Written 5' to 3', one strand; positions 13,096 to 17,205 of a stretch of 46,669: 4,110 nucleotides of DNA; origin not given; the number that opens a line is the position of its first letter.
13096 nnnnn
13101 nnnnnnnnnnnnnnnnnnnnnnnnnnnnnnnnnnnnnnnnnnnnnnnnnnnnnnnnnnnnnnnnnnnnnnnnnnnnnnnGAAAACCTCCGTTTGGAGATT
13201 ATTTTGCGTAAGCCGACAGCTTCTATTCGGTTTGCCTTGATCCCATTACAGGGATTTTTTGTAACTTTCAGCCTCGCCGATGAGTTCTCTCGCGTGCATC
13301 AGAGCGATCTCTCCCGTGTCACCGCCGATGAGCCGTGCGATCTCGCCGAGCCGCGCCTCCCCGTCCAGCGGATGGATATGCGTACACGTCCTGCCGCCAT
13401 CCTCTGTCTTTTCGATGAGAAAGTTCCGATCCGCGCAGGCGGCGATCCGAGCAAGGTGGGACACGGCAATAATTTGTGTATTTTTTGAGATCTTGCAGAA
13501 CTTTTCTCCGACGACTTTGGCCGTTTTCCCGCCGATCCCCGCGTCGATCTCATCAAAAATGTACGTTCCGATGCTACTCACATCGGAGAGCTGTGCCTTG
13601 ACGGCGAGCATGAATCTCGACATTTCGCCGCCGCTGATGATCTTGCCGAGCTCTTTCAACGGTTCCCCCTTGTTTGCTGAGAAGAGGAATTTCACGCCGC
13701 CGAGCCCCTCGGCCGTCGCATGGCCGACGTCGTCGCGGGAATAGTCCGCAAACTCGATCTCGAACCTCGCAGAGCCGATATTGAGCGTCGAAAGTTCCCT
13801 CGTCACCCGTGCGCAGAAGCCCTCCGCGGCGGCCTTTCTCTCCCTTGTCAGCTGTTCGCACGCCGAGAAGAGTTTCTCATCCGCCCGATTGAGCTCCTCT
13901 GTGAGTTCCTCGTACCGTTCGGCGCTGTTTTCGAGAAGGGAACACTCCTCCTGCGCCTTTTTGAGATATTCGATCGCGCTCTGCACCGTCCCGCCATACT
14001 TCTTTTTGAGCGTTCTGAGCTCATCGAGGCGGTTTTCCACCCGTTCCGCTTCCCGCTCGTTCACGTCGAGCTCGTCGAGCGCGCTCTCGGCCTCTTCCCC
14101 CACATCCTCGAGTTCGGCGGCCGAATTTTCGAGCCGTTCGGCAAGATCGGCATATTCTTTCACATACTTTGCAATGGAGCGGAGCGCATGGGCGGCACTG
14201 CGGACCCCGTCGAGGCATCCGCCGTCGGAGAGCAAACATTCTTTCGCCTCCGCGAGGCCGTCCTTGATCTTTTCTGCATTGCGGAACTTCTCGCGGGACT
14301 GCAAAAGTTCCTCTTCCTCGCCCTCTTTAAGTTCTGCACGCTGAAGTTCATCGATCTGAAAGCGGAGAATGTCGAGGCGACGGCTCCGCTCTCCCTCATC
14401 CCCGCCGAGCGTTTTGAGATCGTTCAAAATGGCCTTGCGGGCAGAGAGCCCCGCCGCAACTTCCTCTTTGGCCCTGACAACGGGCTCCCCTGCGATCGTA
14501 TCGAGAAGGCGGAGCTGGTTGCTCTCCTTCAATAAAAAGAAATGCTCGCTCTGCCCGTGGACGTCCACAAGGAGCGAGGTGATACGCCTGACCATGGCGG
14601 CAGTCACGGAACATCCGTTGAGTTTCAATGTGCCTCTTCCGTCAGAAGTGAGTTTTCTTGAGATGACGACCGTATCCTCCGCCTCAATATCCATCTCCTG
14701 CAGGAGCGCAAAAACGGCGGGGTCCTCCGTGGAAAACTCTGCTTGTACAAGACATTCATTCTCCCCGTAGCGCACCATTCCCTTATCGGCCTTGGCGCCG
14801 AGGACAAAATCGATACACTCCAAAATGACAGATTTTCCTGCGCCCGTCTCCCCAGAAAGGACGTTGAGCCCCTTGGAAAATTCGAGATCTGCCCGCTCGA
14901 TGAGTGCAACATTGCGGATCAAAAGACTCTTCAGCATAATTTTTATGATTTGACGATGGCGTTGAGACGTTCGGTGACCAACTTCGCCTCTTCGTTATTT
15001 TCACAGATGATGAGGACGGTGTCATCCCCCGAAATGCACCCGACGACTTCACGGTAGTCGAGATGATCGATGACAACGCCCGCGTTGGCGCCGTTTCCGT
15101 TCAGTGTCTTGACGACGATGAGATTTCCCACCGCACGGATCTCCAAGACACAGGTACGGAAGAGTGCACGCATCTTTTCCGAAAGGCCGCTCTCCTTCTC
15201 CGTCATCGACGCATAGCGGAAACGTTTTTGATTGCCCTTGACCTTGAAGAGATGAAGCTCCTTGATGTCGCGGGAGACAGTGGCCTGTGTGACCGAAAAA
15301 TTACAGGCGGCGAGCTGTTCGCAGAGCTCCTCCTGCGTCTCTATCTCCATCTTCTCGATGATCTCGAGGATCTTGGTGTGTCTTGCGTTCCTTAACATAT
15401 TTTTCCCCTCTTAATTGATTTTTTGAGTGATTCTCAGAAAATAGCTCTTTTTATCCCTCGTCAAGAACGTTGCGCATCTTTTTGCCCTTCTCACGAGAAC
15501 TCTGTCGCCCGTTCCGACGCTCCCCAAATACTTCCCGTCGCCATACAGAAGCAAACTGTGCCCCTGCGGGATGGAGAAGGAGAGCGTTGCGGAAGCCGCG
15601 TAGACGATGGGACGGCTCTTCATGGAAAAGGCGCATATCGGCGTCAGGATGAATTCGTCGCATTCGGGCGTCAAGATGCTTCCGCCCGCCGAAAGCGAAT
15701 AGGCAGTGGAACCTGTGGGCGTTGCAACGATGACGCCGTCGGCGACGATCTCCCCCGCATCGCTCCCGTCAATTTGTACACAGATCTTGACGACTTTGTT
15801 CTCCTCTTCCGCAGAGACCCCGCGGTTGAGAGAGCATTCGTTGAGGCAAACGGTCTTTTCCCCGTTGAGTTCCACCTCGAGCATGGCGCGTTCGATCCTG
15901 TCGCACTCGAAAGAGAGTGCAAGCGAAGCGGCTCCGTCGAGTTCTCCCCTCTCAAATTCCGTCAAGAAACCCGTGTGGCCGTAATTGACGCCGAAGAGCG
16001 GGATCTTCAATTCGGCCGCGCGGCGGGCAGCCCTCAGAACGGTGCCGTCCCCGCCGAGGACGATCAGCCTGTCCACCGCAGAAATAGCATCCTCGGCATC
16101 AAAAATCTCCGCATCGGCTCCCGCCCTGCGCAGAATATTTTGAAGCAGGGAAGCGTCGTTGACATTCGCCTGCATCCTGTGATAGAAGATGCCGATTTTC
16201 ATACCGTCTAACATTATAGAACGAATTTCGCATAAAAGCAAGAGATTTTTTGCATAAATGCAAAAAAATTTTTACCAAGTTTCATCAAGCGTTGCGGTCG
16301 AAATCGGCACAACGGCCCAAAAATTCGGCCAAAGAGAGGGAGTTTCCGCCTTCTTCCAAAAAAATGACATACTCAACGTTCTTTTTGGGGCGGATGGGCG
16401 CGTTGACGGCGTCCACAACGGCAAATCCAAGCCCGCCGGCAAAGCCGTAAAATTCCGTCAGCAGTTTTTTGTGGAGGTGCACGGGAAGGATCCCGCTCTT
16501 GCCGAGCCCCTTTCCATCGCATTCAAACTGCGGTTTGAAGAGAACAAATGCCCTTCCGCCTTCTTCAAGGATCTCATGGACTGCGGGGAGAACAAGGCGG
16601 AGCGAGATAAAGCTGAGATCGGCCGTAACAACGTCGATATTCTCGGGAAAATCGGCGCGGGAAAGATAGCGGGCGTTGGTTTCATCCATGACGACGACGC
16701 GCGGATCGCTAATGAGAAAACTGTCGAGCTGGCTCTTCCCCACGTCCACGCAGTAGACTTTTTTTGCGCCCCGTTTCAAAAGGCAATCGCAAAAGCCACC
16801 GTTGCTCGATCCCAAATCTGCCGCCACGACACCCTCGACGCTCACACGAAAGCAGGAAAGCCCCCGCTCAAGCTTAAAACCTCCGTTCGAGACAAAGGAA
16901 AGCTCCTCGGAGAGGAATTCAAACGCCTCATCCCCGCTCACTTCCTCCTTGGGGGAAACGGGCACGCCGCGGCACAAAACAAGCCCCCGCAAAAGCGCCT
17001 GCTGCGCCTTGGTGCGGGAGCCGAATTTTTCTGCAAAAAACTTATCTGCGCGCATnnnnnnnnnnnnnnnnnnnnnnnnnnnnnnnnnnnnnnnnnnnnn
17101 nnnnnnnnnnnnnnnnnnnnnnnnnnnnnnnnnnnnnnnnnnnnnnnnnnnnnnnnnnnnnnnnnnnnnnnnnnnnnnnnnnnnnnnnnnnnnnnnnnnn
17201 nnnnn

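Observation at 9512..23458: Three co-oriented copies of a ~34-nt nested-palindrome element (core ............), one intergenic and two inside unrelated genes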

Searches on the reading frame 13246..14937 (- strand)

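Call 11: search_protein_families(library=ncbifam, proteins=[window:13246-14937:-])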
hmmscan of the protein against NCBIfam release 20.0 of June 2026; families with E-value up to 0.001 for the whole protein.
window:13246-14937:- (563 aa): 15 families
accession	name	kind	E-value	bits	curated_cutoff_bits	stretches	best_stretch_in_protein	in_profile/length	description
TIGR00634.1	recN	equivalog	1.5e-148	496.3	407.85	1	1-553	1-561/563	DNA repair protein RecN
NF008121.0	PRK10869.1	equivalog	1.8e-99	333.7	418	1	1-553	1-551/553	DNA repair protein RecN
TIGR02169.1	SMC_prok_A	equivalog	1.9e-17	62.3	729.4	1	16-114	17-121/1165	chromosome segregation protein SMC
NF003034.1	PRK03918.1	equivalog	2.4e-09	35.8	700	2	186-367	231-400/878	DNA double-strand break repair ATPase Rad50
TIGR00611.2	recf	equivalog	3.5e-09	36.3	172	1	2-72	1-76/339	DNA replication/repair protein RecF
NF002572.0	PRK02224.1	equivalog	6.9e-09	34.6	1087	1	2-70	3-76/888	DNA double-strand break repair ATPase Rad50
NF002244.0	PRK01156.1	equivalog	7e-09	34.3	847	1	2-71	3-76/895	DNA double-strand break repair ATPase Rad50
NF041034.1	Rad50_Sulf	equivalog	9.6e-09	33.7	1000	1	7-95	8-99/872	DNA double-strand break repair ATPase Rad50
NF045487.1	ASRP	equivalog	8.3e-08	31.3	300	1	252-385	354-491/593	archaea-specific SMC-related protein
NF041035.1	Rad50_Halo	equivalog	2.8e-07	29.3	1000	0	5-72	6-78/883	DNA double-strand break repair ATPase Rad50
NF010680.0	PRK14079.1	equivalog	4.5e-07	29.2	386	1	6-119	7-108/349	recombination protein F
NF045780.1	TrlF_fam_ATP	equivalog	1e-06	27.8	350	1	14-370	301-677/944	TrlF family AAA-like ATPase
TIGR02168.1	SMC_prok_B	equivalog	5.2e-06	24.5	567.35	0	197-369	755-925/1181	chromosome segregation protein SMC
TIGR02857.1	CydD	equivalog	9.5e-05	21.5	435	0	425-504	450-525/529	thiol reductant ABC exporter subunit CydD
NF045781.1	Spaf1101_AAA_ATP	equivalog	0.00034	19.2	475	1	18-73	339-397/836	Spaf_1101 family AAA-like ATPase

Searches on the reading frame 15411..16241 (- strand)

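Call 11: search_protein_families(library=ncbifam, proteins=[window:15411-16241:-])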
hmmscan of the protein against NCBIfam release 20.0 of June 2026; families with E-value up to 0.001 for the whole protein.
window:15411-16241:- (276 aa): 18 families
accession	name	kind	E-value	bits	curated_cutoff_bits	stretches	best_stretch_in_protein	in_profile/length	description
NF002892.0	PRK03372.1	equivalog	9e-48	163.2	299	1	39-275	60-292/312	NAD kinase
NF002732.0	PRK02649.1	equivalog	2.9e-46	158.4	348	1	54-274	67-288/305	NAD(+) kinase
NF010678.0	PRK14076.1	equivalog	7.2e-45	153.9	493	1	45-268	339-560/570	bifunctional NADP phosphatase/NAD kinase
NF002561.0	PRK02155.1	equivalog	2.6e-44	151.7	371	1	48-275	57-285/297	NAD kinase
NF002984.0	PRK03708.1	equivalog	4.1e-42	144.5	326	1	55-275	57-273/277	NAD(+) kinase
NF002306.0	PRK01231.1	equivalog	5.4e-42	143.9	316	1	42-275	53-289/299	NAD(+) kinase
NF002521.0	PRK01911.1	equivalog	5.2e-41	141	309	1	41-275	50-284/292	NAD kinase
NF002731.0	PRK02645.1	equivalog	1.7e-40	139.3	312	1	54-275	56-290/305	NAD(+) kinase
NF002255.0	PRK01185.1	subfamily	8.7e-40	136.5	304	1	55-274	52-264/271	NAD(+) kinase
NF010677.0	PRK14075.1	equivalog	4e-39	134.7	260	1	14-275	2-250/257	NAD(+) kinase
NF002893.0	PRK03378.1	equivalog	1.5e-38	132.8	386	1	46-275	54-285/292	NAD(+) kinase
NF003391.0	PRK04539.1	equivalog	3.8e-38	131.3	470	1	40-275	53-289/296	inorganic polyphosphate/ATP-NAD kinase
NF010679.0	PRK14077.1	equivalog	2.1e-32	112.6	343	1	44-274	53-282/287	NAD(+) kinase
NF002579.0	PRK02231.1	equivalog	5e-32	111.4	459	1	54-274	69-293/301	NAD(+) kinase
NF003406.0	PRK04761.1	equivalog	9.1e-29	100.4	211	1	52-206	33-184/257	NAD kinase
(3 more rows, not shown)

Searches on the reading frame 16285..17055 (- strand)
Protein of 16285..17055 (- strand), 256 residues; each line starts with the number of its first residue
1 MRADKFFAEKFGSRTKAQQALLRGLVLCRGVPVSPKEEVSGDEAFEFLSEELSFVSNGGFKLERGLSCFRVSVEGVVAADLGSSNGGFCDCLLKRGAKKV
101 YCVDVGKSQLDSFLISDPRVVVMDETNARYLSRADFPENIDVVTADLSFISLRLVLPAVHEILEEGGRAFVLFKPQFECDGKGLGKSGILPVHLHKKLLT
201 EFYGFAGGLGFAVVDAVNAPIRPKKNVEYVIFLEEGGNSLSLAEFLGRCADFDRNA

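Call 11: search_protein_families(library=ncbifam, proteins=[window:16285-17055:-])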
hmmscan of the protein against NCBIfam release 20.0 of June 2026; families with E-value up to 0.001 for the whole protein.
window:16285-17055:- (256 aa): 2 families
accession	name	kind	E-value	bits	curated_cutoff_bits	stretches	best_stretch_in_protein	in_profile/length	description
TIGR00478.1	tly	subfamily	1.4e-47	161.9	185.8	1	11-228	12-228/228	TlyA family rRNA (cytidine-2'-O)-methyltransferase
NF049952.1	23rRNACMtaseTlyA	equivalog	2.2e-37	128.8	250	1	1-231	1-232/236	23S rRNA (cytidine-2'-O)-methyltransferase TlyA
